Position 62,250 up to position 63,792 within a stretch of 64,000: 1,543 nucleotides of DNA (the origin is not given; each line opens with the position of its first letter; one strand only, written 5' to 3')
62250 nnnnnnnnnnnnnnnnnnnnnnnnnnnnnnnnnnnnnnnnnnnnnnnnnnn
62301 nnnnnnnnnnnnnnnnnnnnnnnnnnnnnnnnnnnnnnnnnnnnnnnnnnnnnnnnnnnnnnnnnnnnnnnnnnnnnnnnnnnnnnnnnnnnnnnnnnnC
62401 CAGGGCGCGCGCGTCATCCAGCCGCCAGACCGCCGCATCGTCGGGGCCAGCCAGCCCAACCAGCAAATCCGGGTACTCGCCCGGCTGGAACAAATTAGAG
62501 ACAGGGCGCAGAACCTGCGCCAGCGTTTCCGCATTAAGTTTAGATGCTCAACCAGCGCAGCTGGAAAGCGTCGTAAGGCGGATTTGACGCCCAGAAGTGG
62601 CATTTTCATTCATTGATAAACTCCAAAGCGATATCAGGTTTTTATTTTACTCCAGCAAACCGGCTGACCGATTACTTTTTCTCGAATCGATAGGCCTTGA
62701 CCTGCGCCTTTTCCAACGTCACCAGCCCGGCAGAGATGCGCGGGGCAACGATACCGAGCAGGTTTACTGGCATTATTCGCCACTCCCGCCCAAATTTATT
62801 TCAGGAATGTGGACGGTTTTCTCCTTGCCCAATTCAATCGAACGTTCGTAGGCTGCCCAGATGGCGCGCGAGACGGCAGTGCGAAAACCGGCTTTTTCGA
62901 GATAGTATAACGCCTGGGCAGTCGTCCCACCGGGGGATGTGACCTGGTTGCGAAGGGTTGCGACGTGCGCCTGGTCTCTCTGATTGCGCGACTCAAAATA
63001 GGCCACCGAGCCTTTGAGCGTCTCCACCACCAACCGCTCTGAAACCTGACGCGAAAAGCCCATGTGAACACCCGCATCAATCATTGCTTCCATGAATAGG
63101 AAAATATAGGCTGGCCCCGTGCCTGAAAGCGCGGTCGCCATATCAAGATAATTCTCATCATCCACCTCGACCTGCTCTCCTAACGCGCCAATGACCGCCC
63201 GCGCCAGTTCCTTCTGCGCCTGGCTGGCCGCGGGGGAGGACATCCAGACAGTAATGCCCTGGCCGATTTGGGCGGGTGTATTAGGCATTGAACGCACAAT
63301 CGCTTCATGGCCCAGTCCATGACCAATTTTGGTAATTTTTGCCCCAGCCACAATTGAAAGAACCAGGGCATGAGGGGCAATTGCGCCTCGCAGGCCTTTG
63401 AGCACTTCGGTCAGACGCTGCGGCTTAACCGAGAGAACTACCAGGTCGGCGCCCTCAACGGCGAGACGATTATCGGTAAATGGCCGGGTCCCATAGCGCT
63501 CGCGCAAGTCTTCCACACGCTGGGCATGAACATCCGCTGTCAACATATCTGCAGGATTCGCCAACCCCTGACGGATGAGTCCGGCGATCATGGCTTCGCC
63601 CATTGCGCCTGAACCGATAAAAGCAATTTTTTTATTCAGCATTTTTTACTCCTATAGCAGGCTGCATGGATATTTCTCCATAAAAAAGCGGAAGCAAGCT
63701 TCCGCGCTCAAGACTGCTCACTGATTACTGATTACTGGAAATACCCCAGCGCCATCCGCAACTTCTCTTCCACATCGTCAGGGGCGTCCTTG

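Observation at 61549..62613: selD is itself a selenoprotein gene: in-frame TGA hidden by the ORF track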

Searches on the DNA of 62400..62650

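Call 8: search_rna_families(source=window, start=62400, end=62650, threshold=evalue, max_evalue=10, show_alignments=3)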
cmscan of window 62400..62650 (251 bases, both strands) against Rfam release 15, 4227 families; matches with E-value up to 10: 0.
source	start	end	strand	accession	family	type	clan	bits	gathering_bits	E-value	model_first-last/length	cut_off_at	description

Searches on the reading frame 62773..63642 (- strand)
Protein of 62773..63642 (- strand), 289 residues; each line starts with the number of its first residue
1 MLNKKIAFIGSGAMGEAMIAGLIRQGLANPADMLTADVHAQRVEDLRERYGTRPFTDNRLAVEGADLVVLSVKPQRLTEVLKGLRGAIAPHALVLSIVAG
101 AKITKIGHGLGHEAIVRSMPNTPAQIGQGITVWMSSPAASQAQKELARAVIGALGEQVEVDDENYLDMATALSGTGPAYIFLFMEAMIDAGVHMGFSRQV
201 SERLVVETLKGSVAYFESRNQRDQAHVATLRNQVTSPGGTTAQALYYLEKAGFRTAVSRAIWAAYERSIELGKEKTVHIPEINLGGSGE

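Call 42: search_protein_families(library=pfam, max_evalue=0.00001, proteins=[window:62773-63642:-])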
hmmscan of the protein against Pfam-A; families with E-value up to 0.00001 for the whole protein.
window:62773-63642:- (289 aa): 3 families
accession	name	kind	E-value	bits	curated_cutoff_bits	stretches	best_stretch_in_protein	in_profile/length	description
PF14748.11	P5CR_dimer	-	4.9e-36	123.6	25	1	163-271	1-105/105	Pyrroline-5-carboxylate reductase dimerisation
PF03807.23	F420_oxidored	-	1.1e-18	68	21.6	1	5-100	1-94/94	NADP oxidoreductase coenzyme F420-dependent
PF03446.21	NAD_binding_2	-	1.5e-06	28.7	21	1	5-86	1-78/161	NAD binding domain of 6-phosphogluconate dehydrogenase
